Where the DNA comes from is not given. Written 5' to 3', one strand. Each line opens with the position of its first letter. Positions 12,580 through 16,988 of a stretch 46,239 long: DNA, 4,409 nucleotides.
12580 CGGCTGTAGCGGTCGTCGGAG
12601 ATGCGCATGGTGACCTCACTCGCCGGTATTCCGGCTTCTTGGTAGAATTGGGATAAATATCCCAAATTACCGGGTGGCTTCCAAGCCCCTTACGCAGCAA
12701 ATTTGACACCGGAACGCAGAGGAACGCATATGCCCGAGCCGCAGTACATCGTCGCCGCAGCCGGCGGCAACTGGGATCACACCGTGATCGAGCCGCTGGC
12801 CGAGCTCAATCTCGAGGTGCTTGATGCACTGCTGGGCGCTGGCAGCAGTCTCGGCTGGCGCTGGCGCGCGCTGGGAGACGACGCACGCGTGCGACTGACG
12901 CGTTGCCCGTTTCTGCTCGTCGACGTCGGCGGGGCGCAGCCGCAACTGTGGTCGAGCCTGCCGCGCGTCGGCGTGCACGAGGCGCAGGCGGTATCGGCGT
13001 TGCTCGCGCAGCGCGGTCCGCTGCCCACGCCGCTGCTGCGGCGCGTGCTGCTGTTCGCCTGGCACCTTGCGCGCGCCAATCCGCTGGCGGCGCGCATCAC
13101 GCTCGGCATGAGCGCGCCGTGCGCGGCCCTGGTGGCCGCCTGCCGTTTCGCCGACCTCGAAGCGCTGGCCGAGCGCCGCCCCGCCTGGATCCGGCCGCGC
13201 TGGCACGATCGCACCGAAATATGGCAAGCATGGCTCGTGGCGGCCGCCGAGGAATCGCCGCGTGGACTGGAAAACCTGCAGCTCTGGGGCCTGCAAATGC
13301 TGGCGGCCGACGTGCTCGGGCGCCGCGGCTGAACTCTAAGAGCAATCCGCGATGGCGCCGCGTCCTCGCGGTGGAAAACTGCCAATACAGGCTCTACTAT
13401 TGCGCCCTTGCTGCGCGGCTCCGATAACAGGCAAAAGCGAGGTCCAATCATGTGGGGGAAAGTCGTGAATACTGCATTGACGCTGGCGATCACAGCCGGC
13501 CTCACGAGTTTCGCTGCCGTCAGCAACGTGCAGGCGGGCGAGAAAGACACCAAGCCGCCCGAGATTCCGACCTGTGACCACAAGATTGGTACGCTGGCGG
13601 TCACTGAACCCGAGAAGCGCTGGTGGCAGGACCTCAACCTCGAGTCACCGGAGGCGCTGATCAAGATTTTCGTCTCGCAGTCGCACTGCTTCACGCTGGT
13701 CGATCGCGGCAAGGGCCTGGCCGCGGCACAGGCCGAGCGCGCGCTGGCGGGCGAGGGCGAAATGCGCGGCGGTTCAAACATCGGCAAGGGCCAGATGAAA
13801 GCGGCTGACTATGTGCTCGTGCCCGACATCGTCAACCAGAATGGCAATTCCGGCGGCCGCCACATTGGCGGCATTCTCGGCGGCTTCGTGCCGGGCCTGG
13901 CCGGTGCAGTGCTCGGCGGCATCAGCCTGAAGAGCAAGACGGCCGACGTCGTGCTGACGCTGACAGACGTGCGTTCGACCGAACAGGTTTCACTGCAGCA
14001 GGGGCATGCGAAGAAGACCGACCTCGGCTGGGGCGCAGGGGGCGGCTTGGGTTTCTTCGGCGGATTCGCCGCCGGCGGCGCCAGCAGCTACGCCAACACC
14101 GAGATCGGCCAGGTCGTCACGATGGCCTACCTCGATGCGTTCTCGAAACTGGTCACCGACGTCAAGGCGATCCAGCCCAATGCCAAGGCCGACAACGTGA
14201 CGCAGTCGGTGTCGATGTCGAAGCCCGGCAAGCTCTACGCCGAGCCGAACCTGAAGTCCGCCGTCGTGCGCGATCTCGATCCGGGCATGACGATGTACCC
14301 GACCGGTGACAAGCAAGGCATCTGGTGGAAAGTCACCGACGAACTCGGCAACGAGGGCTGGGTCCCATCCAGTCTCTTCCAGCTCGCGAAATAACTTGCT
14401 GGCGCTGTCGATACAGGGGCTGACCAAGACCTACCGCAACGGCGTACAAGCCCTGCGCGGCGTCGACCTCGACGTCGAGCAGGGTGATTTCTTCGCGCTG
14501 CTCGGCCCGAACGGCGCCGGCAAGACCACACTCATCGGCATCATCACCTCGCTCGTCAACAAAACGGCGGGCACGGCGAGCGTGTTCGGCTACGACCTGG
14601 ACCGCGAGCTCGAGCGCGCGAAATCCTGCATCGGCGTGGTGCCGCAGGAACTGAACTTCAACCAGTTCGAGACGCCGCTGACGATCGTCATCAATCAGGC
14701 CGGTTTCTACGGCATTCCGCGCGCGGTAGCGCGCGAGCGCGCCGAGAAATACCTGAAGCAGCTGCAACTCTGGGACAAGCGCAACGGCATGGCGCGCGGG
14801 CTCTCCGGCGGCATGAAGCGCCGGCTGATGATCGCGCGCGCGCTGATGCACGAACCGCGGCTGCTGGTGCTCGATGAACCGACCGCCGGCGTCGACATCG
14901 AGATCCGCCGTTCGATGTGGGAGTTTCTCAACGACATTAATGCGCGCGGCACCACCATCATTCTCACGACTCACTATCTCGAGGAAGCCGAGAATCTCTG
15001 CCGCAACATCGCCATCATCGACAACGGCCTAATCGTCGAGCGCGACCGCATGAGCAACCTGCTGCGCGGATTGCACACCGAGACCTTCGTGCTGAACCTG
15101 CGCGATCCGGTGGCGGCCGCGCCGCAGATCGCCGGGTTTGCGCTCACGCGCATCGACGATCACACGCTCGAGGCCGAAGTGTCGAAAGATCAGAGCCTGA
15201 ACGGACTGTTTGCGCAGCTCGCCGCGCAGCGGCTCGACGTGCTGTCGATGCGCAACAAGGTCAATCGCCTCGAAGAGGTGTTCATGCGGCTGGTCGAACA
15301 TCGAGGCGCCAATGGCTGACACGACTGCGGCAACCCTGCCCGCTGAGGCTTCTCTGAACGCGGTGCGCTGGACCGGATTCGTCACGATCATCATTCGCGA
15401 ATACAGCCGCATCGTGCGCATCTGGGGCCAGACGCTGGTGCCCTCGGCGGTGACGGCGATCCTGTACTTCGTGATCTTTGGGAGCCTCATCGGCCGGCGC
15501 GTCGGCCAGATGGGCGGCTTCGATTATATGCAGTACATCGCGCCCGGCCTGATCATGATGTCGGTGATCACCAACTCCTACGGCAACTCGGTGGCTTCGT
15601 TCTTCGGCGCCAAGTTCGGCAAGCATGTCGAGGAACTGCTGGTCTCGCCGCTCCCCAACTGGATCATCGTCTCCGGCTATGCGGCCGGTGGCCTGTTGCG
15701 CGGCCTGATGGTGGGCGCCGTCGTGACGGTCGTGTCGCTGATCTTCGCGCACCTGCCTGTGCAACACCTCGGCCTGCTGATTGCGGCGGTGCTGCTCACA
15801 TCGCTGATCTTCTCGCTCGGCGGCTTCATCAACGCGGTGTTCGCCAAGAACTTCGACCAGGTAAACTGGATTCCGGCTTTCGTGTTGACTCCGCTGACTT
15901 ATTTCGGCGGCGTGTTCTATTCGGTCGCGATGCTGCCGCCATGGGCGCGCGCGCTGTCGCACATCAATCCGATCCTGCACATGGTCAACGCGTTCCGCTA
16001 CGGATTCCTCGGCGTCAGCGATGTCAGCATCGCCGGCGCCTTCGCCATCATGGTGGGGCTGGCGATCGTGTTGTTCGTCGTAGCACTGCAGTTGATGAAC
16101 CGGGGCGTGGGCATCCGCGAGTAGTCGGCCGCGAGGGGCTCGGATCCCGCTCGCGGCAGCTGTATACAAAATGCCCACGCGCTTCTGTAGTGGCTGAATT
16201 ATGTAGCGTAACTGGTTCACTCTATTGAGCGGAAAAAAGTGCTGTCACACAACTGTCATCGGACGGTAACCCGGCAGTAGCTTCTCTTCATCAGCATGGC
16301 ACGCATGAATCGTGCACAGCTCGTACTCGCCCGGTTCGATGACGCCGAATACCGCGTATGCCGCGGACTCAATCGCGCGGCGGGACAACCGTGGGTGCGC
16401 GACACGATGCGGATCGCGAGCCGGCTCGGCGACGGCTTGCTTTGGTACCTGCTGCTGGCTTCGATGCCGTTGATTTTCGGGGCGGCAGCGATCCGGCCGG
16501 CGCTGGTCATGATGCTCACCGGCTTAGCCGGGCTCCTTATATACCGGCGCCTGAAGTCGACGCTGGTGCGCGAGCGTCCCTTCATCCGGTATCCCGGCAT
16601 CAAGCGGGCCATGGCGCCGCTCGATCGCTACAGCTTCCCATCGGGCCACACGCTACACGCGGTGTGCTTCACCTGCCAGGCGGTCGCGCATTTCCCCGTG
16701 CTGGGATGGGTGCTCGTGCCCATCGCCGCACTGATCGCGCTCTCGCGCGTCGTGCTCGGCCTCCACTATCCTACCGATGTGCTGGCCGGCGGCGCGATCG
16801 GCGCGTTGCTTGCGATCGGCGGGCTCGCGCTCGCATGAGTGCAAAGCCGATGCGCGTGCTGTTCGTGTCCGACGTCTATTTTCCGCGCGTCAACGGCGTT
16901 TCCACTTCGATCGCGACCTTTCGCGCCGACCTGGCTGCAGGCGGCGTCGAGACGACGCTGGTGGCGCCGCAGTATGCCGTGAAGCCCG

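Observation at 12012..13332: Divergent FlhC-like / FlhD-like gene pair with no flagellar genes around it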

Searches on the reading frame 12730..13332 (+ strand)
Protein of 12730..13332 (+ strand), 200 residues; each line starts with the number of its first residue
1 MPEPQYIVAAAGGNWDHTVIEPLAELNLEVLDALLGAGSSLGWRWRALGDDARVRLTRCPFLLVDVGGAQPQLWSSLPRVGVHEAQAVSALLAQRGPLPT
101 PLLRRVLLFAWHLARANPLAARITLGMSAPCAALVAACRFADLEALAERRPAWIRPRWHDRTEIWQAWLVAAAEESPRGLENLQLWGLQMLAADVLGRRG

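Call 3: search_protein_families(library=pfam, proteins=[window:12730-13332:+], max_evalue=10)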
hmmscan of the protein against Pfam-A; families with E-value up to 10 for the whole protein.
window:12730-13332:+ (200 aa): 0 families

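Call 4: search_protein_families(library=ncbifam, proteins=[window:12730-13332:+], max_evalue=10)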
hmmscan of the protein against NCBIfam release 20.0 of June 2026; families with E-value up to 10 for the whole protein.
window:12730-13332:+ (200 aa): 0 families

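Call 7: find_homologous_proteins(query=window:12730-13332:+)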
Query window:12730-13332:+ (200 aa): 131 proteins with E <= 0.001 among 2838 candidates; the best 120 are listed.
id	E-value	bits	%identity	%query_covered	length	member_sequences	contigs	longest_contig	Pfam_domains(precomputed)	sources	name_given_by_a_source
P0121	2.3e-116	405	92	100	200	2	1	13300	-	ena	-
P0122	1.2e-111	390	89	100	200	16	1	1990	-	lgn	-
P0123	5.7e-110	384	89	98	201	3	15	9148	-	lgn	-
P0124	3.2e-103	362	84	100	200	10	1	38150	-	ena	-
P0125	1.2e-102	360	84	99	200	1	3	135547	PF05247.20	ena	-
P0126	2.6e-99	349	82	100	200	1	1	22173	-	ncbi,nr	ncbi:MAG: hypothetical protein JSR15_00700 [Proteobacteria bacterium]|nr:hypothetical protein [Pseud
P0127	1.1e-98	347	82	100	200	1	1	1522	-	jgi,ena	-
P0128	2.3e-96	340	82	98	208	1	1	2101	PF05247.20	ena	-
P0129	4.5e-96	339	80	99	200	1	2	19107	-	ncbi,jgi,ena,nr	ncbi:MAG TPA: hypothetical protein VMT83_13445 [Burkholderiaceae bacterium]|nr:hypothetical protein 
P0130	5.0e-89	316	76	99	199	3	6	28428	PF05247.20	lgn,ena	-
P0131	1.4e-87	311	76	99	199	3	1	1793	-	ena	-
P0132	2.6e-86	307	73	100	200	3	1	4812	PF05247.20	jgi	jgi:hypothetical protein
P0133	1.1e-85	305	74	99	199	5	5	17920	PF05247.20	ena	-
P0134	2.0e-85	304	72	100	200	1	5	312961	-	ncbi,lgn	-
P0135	2.6e-85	303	72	100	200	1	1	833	PF05247.20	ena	-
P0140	3.7e-83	296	72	98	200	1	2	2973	PF05247.20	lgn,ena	-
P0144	3.0e-80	287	69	98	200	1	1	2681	PF05247.20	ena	-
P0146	1.9e-78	281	67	100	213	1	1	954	PF05247.20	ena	-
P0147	5.5e-78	280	74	88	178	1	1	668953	PF05247.20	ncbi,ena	-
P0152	1.5e-72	262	63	100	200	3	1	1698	PF05247.20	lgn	-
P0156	1.6e-67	245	62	98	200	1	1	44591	PF05247.20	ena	-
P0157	6.5e-67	243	59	100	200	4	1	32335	PF05247.20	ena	-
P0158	6.8e-67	243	59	98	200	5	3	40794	PF05247.20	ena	-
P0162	1.1e-65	239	58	100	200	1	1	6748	PF05247.20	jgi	jgi:hypothetical protein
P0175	8.7e-64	233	60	98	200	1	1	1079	PF05247.20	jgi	jgi:hypothetical protein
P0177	1.4e-63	232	59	98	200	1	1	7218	PF05247.20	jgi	jgi:hypothetical protein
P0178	3.9e-63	231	59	98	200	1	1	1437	PF05247.20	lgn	-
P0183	5.0e-62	227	61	98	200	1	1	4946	PF05247.20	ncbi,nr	ncbi:MAG TPA: hypothetical protein VGN77_06795 [Steroidobacteraceae bacterium]|nr:hypothetical prote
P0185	1.5e-61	226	55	100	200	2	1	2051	PF05247.20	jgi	-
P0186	2.2e-61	225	61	90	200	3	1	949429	PF05247.20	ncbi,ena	-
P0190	3.6e-60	221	58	98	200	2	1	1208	PF05247.20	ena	-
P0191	1.4e-59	219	56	98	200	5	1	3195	PF05247.20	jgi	jgi:hypothetical protein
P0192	2.4e-59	219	55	99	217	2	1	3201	PF05247.20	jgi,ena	-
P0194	8.7e-59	217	59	92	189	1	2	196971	PF05247.20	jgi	jgi:hypothetical protein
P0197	1.7e-58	216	56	99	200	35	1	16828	PF05247.20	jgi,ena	-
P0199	2.0e-58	216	61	88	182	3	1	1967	PF05247.20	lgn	-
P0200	3.6e-58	215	55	98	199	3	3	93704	PF05247.20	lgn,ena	-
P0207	9.8e-57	210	55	99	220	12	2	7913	PF05247.20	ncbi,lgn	-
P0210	2.9e-56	209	55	98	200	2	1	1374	PF05247.20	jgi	-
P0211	3.2e-56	208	55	98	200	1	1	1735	PF05247.20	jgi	jgi:hypothetical protein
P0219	7.0e-55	204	60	84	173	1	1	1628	PF05247.20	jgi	jgi:hypothetical protein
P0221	1.7e-54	203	57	92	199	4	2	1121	PF05247.20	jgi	jgi:hypothetical protein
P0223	2.3e-54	202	58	92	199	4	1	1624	PF05247.20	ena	-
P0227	3.7e-53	198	54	99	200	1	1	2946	PF05247.20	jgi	jgi:hypothetical protein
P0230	7.5e-52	194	59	84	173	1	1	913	PF05247.20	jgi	jgi:hypothetical protein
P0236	2.2e-35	140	44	93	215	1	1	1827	PF05247.20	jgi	jgi:hypothetical protein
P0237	5.4e-34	136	52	59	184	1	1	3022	PF05247.20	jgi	jgi:hypothetical protein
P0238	7.1e-34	135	44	81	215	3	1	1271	PF05247.20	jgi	jgi:hypothetical protein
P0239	5.1e-33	133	43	92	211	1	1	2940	PF05247.20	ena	-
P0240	1.0e-32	132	48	68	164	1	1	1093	PF05247.20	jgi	jgi:hypothetical protein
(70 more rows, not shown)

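Call 12: search_solved_structures(query=A2, max_evalue=10, show_alignments=2)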
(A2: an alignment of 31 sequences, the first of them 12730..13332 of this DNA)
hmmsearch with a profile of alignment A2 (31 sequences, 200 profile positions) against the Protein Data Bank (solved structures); distinct sequences matched with E-value up to 10: 5.
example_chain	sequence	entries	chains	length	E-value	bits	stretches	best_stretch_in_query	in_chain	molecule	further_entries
8j56_A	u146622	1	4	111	0.00025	23.9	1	106-167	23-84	Flagellar transcriptional regulator FlhD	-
1g8e_A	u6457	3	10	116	0.15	14.8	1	106-165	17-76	FLAGELLAR TRANSCRIPTIONAL ACTIVATOR FLHD | Transcriptional activator flhD | Flagellar transcriptional regulator FlhD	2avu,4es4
5hxg_B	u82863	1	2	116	0.27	14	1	106-164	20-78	Flagellar transcriptional regulator FlhD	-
7odt_t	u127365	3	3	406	0.35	13.6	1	44-79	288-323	Mitochondrial ribosome-associated GTPase 2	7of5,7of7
7o9k_G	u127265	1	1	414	0.36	13.6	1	44-79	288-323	Mitochondrial ribosome-associated GTPase 2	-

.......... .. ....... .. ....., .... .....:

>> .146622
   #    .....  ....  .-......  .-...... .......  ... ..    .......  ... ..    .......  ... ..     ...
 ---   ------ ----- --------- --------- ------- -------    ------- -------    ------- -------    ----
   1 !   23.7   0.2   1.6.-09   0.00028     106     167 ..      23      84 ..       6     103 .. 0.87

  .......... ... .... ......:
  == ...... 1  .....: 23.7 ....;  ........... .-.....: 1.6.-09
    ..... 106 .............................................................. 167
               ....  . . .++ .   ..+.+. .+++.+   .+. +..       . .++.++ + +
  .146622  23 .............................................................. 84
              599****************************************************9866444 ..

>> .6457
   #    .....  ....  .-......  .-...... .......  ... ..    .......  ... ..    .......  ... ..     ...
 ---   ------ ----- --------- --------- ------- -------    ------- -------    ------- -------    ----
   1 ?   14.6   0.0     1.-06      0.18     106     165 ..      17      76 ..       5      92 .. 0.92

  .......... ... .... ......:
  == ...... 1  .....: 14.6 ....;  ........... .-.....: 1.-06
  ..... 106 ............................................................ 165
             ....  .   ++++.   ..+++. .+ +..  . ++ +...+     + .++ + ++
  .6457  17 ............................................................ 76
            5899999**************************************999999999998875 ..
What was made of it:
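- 13027..13329 (+): FlhD-core half of the FlhD-like protein. Profile residues 106-167 align to FlhD 8j56_A residues 23-84 (E 2.5e-4; call 12).
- On FlhDC family (FlhD subunit, PF05247): Profile against PDB FlhD gives E 2.5e-4 over 62 residues (call 12).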

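Call 36: predict_structure(alignment_id=A2)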
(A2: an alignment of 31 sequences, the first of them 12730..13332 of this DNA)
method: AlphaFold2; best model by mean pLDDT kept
length: 200 residues; sequences in the alignment: 31
mean_pLDDT: 83.2   pTM: 0.80
mean pLDDT of the five models: 83.2, 82.7, 81.6, 81.4, 80.4
residues with pLDDT >= 90: 122; 70-90: 40; 50-70: 17; < 50: 21
segments of 3 or more residues with pLDDT < 50: 1-14
pLDDT, mean of each block of 10 residues (from residue 1): 38 62 95 82 90 91 94 83 52 70 96 94 94 95 91 89 91 90 93 74
secondary structure, 60 per line:
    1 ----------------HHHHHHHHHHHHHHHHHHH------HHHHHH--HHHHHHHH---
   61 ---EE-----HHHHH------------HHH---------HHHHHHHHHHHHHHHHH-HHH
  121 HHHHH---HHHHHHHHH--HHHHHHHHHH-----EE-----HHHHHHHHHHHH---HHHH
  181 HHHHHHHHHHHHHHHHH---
elements in order: H17-35 H42-47 H50-57 H71-75 H100-116 H118-125 H129-137 H140-149 H162-173 H177-197

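Call 40: fold_search(model_id=the predicted structure, library=pdb)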
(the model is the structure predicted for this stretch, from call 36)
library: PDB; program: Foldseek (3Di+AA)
matches with E <= 10: 64; with E <= 0.001: 0
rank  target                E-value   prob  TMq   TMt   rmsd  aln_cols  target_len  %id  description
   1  2avu_B                2.3e-01  0.98  0.37  0.65   5.0       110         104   20  Structure of the Escherichia coli FlhDC complex, a prokaryotic heteromeric regulator of transcription (released 2005-12-13)
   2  8j56_E                2.5e-01  0.98  0.35  0.67   4.9       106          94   22  Crystal structure of the FlhDC complex from Cupriavidus necator (released 2024-02-28)
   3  8j56_B                8.2e-01  0.85  0.34  0.62   5.7       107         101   21  Crystal structure of the FlhDC complex from Cupriavidus necator (released 2024-02-28)
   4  1g8e_B                1.0e+00  0.87  0.30  0.68   4.2        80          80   21  CRYSTAL STRUCTURE OF FLHD FROM ESCHERICHIA COLI (released 2001-03-07)
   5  9p1d_E                1.0e+00  0.05  0.16  0.12  16.5       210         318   14  Cas1-Cas2/3 integrase bound to foreign dsDNA fragment (released 2025-10-22)
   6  4es4_B                1.5e+00  0.82  0.31  0.70   4.3        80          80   21  Crystal structure of YdiV and FlhD complex (released 2012-10-10)
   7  1g8e_A                1.6e+00  0.47  0.31  0.58  10.3       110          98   19  CRYSTAL STRUCTURE OF FLHD FROM ESCHERICHIA COLI (released 2001-03-07)
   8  4es4_D                1.7e+00  0.77  0.31  0.70   4.3        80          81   21  Crystal structure of YdiV and FlhD complex (released 2012-10-10)
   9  8j56_A                2.0e+00  0.92  0.24  0.70   1.0        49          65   33  Crystal structure of the FlhDC complex from Cupriavidus necator (released 2024-02-28)
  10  2avu_A                2.0e+00  0.75  0.30  0.70   2.4        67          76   24  Structure of the Escherichia coli FlhDC complex, a prokaryotic heteromeric regulator of transcription (released 2005-12-13)
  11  9k80_A                2.2e+00  0.08  0.21  0.18  18.7       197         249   12  Cryo-EM structure of designed zinc-induced filament Fiber-n6-Zn1-HEHE-5 (released 2025-10-29)
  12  3god_A                2.6e+00  0.03  0.16  0.12  16.6       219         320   14  Structural basis for DNase activity of a conserved protein implicated in CRISPR-mediated antiviral defense (released 2009-06-30)
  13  6az6_B                2.9e+00  0.06  0.17  0.17  15.2       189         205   12  Streptococcus agalactiae GntR (released 2017-12-20)
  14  9e0b_A                3.2e+00  0.02  0.12  0.04  17.5       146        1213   13  Structure of proline utilization A complexed with (2,3-dihydro-1-benzofuran-5-yl)methanol (released 2024-11-27)
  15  9kpz_B                3.3e+00  0.02  0.15  0.13  25.8       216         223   13  Structure of TolQRA complex at pH 5.4 from E.coli (released 2026-03-04)
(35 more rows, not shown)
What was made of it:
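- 13027..13329 (+): FlhD chains are the top fold matches (call 40).
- On FlhDC family (FlhD subunit, PF05247): 9 of the 10 top fold hits are FlhD chains, with probability up to 0.98 and TM 0.65-0.70 (call 40).
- Independent sequence-profile and fold evidence points to the partner subunit of the same known complex (calls 12, 40).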

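Call 43: search_protein_families(library=pfam, alignment_id=A2, max_evalue=0.01)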
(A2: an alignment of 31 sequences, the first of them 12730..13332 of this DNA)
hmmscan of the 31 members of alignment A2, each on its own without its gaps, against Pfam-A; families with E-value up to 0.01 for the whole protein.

A. member 1, window:12730-13332:+ (200 aa): 0 families

B. families by the number of members that match (of 31 scanned): 1 family
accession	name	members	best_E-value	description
PF05247.18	FlhD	2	5.5e-05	Flagellar transcriptional activator (FlhD)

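Call 87: search_protein_families(library=phrogs, proteins=[window:12730-13332:+], max_evalue=0.1)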
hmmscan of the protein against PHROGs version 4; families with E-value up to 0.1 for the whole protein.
window:12730-13332:+ (200 aa): 1 family
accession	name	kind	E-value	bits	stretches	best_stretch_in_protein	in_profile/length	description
phrog_25702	-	unknown function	0.036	14.9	1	67-107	162-202/206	-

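Call 88: search_protein_families(library=padloc, proteins=[window:12730-13332:+], max_evalue=0.1)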
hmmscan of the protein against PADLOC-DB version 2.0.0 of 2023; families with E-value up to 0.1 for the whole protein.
window:12730-13332:+ (200 aa): 0 families

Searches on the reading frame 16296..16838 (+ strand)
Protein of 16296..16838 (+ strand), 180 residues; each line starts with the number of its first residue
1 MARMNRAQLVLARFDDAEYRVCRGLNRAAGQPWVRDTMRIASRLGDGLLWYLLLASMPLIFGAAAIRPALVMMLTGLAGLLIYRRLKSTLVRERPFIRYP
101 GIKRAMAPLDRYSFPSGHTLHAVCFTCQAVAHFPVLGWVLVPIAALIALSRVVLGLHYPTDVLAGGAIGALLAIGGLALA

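Call 18: search_protein_families(library=pfam, proteins=[window:16296-16838:+], max_evalue=0.00001)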
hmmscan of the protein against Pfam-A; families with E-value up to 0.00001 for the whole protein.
window:16296-16838:+ (180 aa): 2 families
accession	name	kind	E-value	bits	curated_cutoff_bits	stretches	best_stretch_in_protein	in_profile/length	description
PF01569.27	PAP2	-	3.8e-17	62.7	27.2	1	71-175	4-120/130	PAP2 superfamily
PF14378.12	PAP2_3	-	4.4e-08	33.6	27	1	104-172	117-187/190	PAP2 superfamily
